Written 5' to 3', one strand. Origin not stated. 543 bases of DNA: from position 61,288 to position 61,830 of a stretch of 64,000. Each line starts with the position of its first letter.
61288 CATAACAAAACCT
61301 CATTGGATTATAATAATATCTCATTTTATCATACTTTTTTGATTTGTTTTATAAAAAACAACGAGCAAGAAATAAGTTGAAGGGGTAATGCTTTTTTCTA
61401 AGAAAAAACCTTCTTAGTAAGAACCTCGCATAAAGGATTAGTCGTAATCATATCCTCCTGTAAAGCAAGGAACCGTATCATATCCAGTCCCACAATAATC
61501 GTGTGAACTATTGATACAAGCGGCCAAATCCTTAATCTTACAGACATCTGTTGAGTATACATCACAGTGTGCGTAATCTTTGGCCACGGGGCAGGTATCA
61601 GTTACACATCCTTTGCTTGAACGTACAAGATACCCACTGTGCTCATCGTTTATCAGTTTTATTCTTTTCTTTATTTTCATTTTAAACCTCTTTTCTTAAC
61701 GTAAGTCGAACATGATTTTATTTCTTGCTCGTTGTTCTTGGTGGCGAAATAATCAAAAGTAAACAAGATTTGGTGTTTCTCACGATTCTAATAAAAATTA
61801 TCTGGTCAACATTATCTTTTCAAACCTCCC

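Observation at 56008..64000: Cysteine-rich 80-aa peptide in a co-directional cluster of two ABC systems, a lipoprotein and two papain/BtrH-like paralogs, with no recognisable modification enzyme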

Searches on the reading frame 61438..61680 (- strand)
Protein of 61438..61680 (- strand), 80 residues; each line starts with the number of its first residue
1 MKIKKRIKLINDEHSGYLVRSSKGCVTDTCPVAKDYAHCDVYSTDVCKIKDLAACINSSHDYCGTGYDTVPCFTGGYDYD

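Call 3: search_protein_families(library=pfam, proteins=[window:61438-61680:-], max_evalue=0.1)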
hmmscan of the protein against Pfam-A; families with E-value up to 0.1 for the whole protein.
window:61438-61680:- (80 aa): 1 family
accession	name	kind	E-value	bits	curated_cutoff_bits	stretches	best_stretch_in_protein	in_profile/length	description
PF06453.16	LT-IIB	-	0.059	13.7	25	1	2-56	45-96/122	Type II heat-labile enterotoxin , B subunit (LT-IIB)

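Call 4: search_protein_families(library=ncbifam, proteins=[window:61438-61680:-], max_evalue=0.1)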
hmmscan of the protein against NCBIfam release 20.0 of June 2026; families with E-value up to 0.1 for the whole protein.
window:61438-61680:- (80 aa): 0 families

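Call 18: find_encoding_contigs(protein=window:61438-61680:-, flank=10000, max_places=6)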
Protein window:61438-61680:- (80 aa): 15 contigs read that carry it; 6 places shown.
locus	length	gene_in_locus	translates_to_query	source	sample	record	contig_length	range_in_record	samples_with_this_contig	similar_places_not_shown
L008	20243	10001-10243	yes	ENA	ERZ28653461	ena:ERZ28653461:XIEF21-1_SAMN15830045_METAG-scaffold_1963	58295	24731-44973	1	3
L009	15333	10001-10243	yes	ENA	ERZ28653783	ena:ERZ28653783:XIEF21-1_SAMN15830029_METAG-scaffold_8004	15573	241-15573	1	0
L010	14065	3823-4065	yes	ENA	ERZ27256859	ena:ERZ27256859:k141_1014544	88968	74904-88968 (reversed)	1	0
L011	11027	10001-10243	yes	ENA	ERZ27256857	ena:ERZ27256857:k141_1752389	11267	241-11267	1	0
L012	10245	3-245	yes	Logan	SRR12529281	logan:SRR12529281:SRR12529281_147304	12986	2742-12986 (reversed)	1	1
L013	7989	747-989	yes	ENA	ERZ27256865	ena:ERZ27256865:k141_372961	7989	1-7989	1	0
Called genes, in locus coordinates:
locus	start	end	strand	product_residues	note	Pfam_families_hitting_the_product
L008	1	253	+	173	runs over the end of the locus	PF14512:TM1586_NiRdase (faint), PF00881:Nitroreductase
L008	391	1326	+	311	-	PF12833:HTH_18, PF00165:HTH_AraC (weak)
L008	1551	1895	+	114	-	PF13560:HTH_31 (weak), PF01381:HTH_3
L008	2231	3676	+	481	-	PF00501:AMP-binding, PF13193:AMP-binding_C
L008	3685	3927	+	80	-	PF00550:PP-binding (weak)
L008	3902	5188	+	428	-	PF00501:AMP-binding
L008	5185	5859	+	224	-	PF02517:Rce1-like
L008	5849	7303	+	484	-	PF04055:Radical_SAM, PF13353:Fer4_12 (weak)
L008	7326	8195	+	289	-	-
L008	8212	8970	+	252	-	-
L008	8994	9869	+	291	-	PF13175:AAA_15 (faint), PF00005:ABC_tran, PF13304:AAA_21 (weak)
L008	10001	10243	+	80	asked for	-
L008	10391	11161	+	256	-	-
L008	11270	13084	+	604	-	PF00664:ABC_membrane, PF00005:ABC_tran, PF02463:SMC_N (faint), PF13304:AAA_21 (faint)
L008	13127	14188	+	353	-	-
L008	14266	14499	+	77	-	-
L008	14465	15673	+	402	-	-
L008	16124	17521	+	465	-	PF00395:SLH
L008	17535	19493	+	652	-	PF00395:SLH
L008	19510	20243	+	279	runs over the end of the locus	PF00395:SLH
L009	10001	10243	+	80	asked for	-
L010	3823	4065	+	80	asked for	-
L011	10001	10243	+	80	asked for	-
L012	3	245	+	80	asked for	?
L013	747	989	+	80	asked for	-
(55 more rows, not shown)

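Call 21: search_protein_families(library=ncbifam, proteins=[L008:5849-7303:+, L008:2213-3676:+, L008:3685-3927:+, L008:3890-5188:+, L008:5185-5859:+, L008:1551-1895:+], max_evalue=0.001)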
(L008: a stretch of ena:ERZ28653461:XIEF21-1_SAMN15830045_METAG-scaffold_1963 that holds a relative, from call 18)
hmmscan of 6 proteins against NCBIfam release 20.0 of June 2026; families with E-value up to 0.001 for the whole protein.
L008:5849-7303:+ (484 aa): 65 families (the best 25 are shown)
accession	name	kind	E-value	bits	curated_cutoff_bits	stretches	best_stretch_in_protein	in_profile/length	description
NF047865.1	rSAM_PapB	equivalog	8.9e-87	291.4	340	1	100-429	2-327/330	PapB family radical SAM/SPASM ranthipeptide maturase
TIGR04064.1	rSAM_nif11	equivalog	1.8e-84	284.1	518.7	1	94-460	71-442/459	nif11-like peptide radical SAM maturase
TIGR03974.1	rSAM_six_Cys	equivalog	1.3e-81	274.8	425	1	82-448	78-446/451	thioether cross-link-forming SCIFF peptide maturase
TIGR03906.1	quino_hemo_SAM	equivalog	1e-79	268.4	453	1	95-466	88-462/467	quinohemoprotein amine dehydrogenase maturation protein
NF040492.1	not_ScfB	exception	3.9e-77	260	855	1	11-439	2-436/450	ScfB-related radical SAM/SPASM orphan maturase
TIGR04068.1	rSAM_ocin_clost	equivalog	2.2e-63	214.8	500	1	13-456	2-458/462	Cys-rich peptide radical SAM maturase CcpM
NF035951.1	rSAM_RumMC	equivalog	1.5e-38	132.7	720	2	21-254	25-265/510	RumMC family radical SAM sactipeptide maturase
TIGR04280.1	geopep_mat_rSAM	hypoth_equivalog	7.2e-37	127.4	400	1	86-431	71-405/428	geopeptide radical SAM maturase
TIGR04115.1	rSAM_Cxxx_rpt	equivalog_domain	2.1e-36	126.2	350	1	104-441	5-350/359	radical SAM peptide maturase, CXXX-repeat target family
NF038170.1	lachnocin_rSAM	equivalog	3.4e-35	121.7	550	1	97-415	72-392/440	lachnocin radical SAM maturase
NF038107.1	rSAM_NF038107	equivalog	4.7e-33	114.6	600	1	54-453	40-432/444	Cys-every-fifth radical SAM/SPASM peptide maturase CefB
TIGR04148.1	GG_samocin_CFB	equivalog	5.4e-33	114.8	300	1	100-257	16-179/411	radical SAM peptide maturase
TIGR03978.1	rSAM_paired_1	equivalog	3.6e-31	108.4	370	1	58-464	43-464/466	His-Xaa-Ser system radical SAM maturase HxsB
TIGR03942.1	sulfatase_rSAM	equivalog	3.9e-30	105.1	349.45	1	107-442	7-348/363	anaerobic sulfatase maturase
TIGR04463.1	rSAM_vs_C_rich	equivalog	4.4e-30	104.8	525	1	39-425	32-401/438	TIGR04463 family radical SAM/SPASM RiPP maturase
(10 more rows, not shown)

L008:2213-3676:+ (487 aa): 102 families (the best 25 are shown)
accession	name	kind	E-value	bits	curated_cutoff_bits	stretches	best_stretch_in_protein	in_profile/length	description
NF004837.0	PRK06187.1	subfamily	1.3e-74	251.4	476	1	5-487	4-517/531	long-chain-fatty-acid--CoA ligase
NF002966.0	PRK03640.1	equivalog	1e-70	238.7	556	1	17-486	12-474/483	o-succinylbenzoate--CoA ligase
TIGR01923.1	menE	equivalog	1.3e-65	222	330.15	1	34-486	1-440/442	o-succinylbenzoate--CoA ligase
NF005307.0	PRK06839.1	equivalog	1.9e-55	188.5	748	1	22-485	17-486/496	o-succinylbenzoate--CoA ligase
NF005797.0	PRK07638.1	equivalog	7.3e-55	186.4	518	1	21-486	15-473/487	acyl-CoA synthetase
NF006182.0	PRK08316.1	subfamily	2.7e-54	184.5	663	1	10-486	12-511/523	fatty acyl-CoA synthetase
NF052269.1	Staph_lig_FadD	equivalog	4e-53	180.5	650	1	14-485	5-486/499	long-chain-fatty-acid--CoA ligase FadD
TIGR03098.1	ligase_PEP_1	hypoth_equivalog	1.3e-51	175.7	592.35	1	20-486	13-512/517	acyl-CoA ligase (AMP-forming), exosortase A system-associated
NF005801.1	PRK07656.1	equivalog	1.6e-50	172.2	657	1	22-486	16-497/500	FadD3 family acyl-CoA ligase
NF009233.0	PRK12583.1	subfamily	1.7e-50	172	832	1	155-484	204-542/558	fatty acid CoA ligase family protein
NF004797.0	PRK06145.1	equivalog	8.1e-50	169.6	850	1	19-487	14-490/499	acyl-CoA synthetase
NF004114.0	PRK05605.1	equivalog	1e-49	169.3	766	1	131-486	201-563/575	long-chain-fatty-acid--CoA ligase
NF006181.0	PRK08314.1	subfamily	2.1e-49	168.2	705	2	148-484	200-546/563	long-chain-fatty-acid--CoA ligase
NF004511.1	PRK05852.1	equivalog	1.2e-48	166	650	1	28-486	22-498/505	FadD7 family fatty acid--CoA ligase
NF005702.0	PRK07514.1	subfamily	3e-48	164.4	558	1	28-486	25-494/506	malonyl-CoA synthase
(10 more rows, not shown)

L008:3685-3927:+ (80 aa): 16 families
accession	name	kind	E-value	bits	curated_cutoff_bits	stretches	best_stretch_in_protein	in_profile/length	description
NF002148.0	PRK00982.1-2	subfamily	3.1e-13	49.4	71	1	2-78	6-78/79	acyl carrier protein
NF058660.1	cispen_ACP_AmcB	equivalog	6.1e-12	45.5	80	1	3-78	4-79/80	cispentacin biosynthesis acyl carrier protein AmcB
NF002150.0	PRK00982.1-4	subfamily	1.7e-11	44.2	66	1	3-79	8-80/80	acyl carrier protein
NF002147.0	PRK00982.1-1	equivalog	3e-10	39.8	84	1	4-78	11-81/83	acyl carrier protein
NF002151.0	PRK00982.1-5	equivalog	4.7e-10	39.5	92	1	4-78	7-77/78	acyl carrier protein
TIGR00517.1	acyl_carrier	equivalog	5.4e-10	39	70.45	1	3-77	6-76/77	acyl carrier protein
NF040636.1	AcpM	exception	1.8e-09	37.5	146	1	5-76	10-77/93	meromycolate extension acyl carrier protein AcpM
NF003464.0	PRK05087.1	equivalog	7.6e-09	35.5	68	1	1-77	3-77/78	D-alanine--poly(phosphoribitol) ligase subunit DltC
NF002149.0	PRK00982.1-3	equivalog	1.5e-08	34.5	106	1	17-78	18-77/78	acyl carrier protein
NF009104.0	PRK12449.1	equivalog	6.8e-08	32.3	70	1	3-78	4-79/80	acyl carrier protein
NF005798.0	PRK07639.1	equivalog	1.5e-07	31.7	100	1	4-79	9-83/91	petrobactin biosynthesis protein AsbD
NF005079.0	PRK06508.1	equivalog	1.6e-05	25.2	83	1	3-57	6-58/93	acyl carrier protein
NF006031.0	PRK08172.1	equivalog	3e-05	24.6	76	1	4-76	8-76/82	acyl carrier protein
NF005480.0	PRK07081.1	equivalog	7.8e-05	22.5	72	1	1-76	1-75/83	acyl carrier protein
NF052616.1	ACP_for_OlsHI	equivalog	0.00041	20.6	130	1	17-79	20-82/83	ornithine lipid biosynthesis acyl carrier protein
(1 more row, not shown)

L008:3890-5188:+ (432 aa): 7 families
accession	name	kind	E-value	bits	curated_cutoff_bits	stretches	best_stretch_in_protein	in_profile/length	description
NF045666.1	DVU1553_fam_AMP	equivalog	8.3e-23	81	300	1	24-324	29-324/331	DVU_1553 family AMP-dependent CoA ligase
NF053551.1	FlxY_rubin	equivalog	3.7e-19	68.8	520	1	98-321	80-313/424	flexirubin biosynthesis putative acyl-CoA ligase FlxY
NF041217.1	BagE_FevW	exception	1.1e-18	67.4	800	1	213-326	195-307/424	bagremycin/ferroverdin synthetase BagE/FevW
TIGR02155.1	PA_CoA_ligase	equivalog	2.5e-18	65.8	646.3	1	21-311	11-301/422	phenylacetate--CoA ligase PaaK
NF041878.1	paak_haloarch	equivalog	4.9e-18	64.9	700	1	25-320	20-314/427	phenylacetate--CoA ligase PaaK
TIGR02304.1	aden_form_hyp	equivalog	9.2e-09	34.8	251.9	1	175-430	179-424/430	F390 synthetase-related protein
TIGR03335.1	F390_ftsA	equivalog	0.00013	20.9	458.7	1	30-322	26-321/445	coenzyme F390 synthetase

L008:5185-5859:+ (224 aa): 0 families

L008:1551-1895:+ (114 aa): 8 families
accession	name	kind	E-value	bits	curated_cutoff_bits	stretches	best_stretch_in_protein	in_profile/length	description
NF041951.1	phage_RstR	subfamily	5.5e-11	42.7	80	1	9-114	2-107/108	RstR family transcriptional repressor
TIGR03070.1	couple_hipB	subfamily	6.7e-09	35.6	71.65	1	8-62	1-55/58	type II toxin-antitoxin system Y4mF family antitoxin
NF007257.0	PRK09706.1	subfamily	5.2e-08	32.8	101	1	8-68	4-64/135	transcriptional repressor DicA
NF047948.1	male_kill_WMK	equivalog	1.5e-07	31.2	300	1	8-91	4-91/300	WO male-killing family protein Wmk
TIGR00270.2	TIGR00270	equivalog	2.9e-06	27.2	110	1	4-50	70-116/159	multiprotein bridging factor aMBF1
NF006015.0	PRK08154.1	subfamily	6.1e-06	25.6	204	1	3-104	24-120/314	anaerobic benzoate catabolism transcriptional regulator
NF041575.1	antitoxPezA_Strep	equivalog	5.1e-05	23.3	290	1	10-69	2-61/158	type II toxin-antitoxin system antitoxin PezA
NF007271.0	PRK09726.1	equivalog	0.00067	19.6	79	1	3-61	4-64/88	type II toxin-antitoxin system antitoxin HipB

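Call 22: search_protein_families(library=pfam, proteins=[L008:5849-7303:+, L008:2213-3676:+, L008:3685-3927:+, L008:3890-5188:+, L008:5185-5859:+, L008:7314-8195:+], max_evalue=0.01)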
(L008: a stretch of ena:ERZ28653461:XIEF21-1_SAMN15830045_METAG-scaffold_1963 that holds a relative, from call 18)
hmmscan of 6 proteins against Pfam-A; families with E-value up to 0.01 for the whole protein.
L008:5849-7303:+ (484 aa): 3 families
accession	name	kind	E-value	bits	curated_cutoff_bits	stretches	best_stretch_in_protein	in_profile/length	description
PF04055.27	Radical_SAM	-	9.6e-21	75.1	29.5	1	107-252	3-140/166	Radical SAM superfamily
PF13353.11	Fer4_12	-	2.2e-07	31.7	22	1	108-229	12-123/137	4Fe-4S single cluster domain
PF13186.11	SPASM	-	6.2e-05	23.6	21.5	1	350-409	1-67/67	Iron-sulfur cluster-binding domain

L008:2213-3676:+ (487 aa): 2 families
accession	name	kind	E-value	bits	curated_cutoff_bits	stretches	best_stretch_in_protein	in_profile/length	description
PF00501.34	AMP-binding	-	3e-52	178.2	29.9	1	20-360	8-384/384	AMP-binding enzyme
PF13193.12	AMP-binding_C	-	1.6e-13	51.8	24.5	1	407-482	1-76/76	AMP-binding enzyme C-terminal domain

L008:3685-3927:+ (80 aa): 1 family
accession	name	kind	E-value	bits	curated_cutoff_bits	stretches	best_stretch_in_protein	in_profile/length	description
PF00550.31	PP-binding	-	3e-06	27.8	20.8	1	3-74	1-67/67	Phosphopantetheine attachment site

L008:3890-5188:+ (432 aa): 1 family
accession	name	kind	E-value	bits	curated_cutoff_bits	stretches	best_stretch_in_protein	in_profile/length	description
PF00501.34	AMP-binding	-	6.2e-11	42.1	29.9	1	100-292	169-378/384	AMP-binding enzyme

L008:5185-5859:+ (224 aa): 1 family
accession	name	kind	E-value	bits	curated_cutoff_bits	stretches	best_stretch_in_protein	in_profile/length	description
PF02517.21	Rce1-like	-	1.2e-09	38.8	22.4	1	109-190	13-91/93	Type II CAAX prenyl endopeptidase Rce1-like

L008:7314-8195:+ (293 aa): 0 families

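Call 31: find_homologous_proteins(query=A3, max_evalue=0.01)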
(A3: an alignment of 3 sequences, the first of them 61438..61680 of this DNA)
Query A3 (3 sequences) (80 aa, profile of the alignment): 6 proteins with E <= 0.01 among 8 candidates.
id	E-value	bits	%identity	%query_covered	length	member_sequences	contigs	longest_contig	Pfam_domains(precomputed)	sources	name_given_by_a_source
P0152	2.8e-42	160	46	99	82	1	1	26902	-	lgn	-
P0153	2.6e-39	151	48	100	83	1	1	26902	-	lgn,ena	-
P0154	1.2e-35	139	100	100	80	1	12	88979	-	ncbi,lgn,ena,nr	ncbi:MAG: hypothetical protein IKI03_09020 [Clostridia bacterium]|nr:hypothetical protein [Clostridi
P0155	5.1e-34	134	49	99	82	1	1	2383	-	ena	-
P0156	2.9e-26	109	48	100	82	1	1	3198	-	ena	-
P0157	5.9e-20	89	44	99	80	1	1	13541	-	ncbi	-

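Call 33: find_encoding_contigs(protein=P0157, flank=10000, max_places=4)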
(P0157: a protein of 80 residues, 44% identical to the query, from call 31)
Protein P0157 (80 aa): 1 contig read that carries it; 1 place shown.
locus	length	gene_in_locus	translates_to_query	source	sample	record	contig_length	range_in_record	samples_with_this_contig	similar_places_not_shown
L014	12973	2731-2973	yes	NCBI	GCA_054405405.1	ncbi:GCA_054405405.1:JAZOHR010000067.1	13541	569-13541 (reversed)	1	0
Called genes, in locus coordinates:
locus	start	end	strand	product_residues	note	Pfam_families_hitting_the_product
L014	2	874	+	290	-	?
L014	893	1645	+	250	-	-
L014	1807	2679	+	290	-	PF00005:ABC_tran, PF13175:AAA_15 (faint), PF13476:AAA_23 (weak), PF13304:AAA_21 (weak)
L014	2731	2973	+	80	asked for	-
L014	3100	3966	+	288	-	-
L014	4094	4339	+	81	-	-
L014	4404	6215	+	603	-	PF00664:ABC_membrane, PF00005:ABC_tran, PF13304:AAA_21 (faint)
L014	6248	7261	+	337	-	-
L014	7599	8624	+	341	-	PF00395:SLH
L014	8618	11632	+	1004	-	PF00082:Peptidase_S8, PF09479:Flg_new, PF12799:LRR_4 (weak), PF00395:SLH (weak)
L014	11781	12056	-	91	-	PF12844:HTH_19, PF13560:HTH_31 (weak), PF01381:HTH_3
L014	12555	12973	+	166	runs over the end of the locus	PF08281:Sigma70_r4_2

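Call 55: search_solved_structures(query=L008:5849-7303:+, max_evalue=0.001, show_alignments=1)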
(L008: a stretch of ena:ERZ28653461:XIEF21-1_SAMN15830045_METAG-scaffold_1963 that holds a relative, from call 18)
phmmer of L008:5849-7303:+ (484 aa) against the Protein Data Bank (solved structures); distinct sequences matched with E-value up to 0.001: 5.
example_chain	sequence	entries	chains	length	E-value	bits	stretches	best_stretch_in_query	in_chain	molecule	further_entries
5wgg_A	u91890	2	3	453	5.2e-65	223.3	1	72-442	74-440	Radical SAM domain protein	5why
8vpo_A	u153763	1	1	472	1.6e-17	66.8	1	53-449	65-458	Radical SAM core domain-containing protein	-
4k36_A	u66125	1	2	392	1.9e-16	63.2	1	107-446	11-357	Anaerobic sulfatase-maturating enzyme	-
4k37_A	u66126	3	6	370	2.9e-16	62.6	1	107-445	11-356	Anaerobic sulfatase-maturating enzyme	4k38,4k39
9gm3_A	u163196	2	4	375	1.3e-13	53.8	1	100-251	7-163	ChlB radical SAM domain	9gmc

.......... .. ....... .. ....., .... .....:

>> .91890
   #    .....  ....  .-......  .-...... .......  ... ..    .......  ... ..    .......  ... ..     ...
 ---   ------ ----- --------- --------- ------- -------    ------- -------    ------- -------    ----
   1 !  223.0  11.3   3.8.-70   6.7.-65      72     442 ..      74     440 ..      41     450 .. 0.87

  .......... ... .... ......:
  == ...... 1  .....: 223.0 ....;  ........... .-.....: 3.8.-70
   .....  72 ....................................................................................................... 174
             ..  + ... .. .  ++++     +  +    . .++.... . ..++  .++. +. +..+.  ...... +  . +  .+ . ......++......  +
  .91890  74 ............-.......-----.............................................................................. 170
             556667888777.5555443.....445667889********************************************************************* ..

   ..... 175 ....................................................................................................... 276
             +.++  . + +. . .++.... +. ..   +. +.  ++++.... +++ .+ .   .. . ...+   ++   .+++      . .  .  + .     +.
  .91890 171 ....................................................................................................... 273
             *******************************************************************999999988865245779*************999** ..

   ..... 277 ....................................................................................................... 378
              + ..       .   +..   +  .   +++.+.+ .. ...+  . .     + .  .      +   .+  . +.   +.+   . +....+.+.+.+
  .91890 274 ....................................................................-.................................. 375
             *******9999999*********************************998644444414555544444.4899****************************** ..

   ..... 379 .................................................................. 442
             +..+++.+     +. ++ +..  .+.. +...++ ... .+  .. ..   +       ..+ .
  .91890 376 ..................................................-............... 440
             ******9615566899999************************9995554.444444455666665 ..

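Call 87: find_related_loci(query=A3, collection=metagenome_contigs, flank=10000)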
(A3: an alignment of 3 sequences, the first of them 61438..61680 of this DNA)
Query A3 (80 aa) in metagenome_contigs; peptide patterns used: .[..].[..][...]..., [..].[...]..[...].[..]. (x = any residue, [..] = any of these).
600 stretches matched a pattern (row limit reached: there are more); 1 encode a relative of the query (tblastn E <= 1e-3); 1 distinct loci.
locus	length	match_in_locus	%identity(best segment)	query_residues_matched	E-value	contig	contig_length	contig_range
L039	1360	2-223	45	10-80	2e-11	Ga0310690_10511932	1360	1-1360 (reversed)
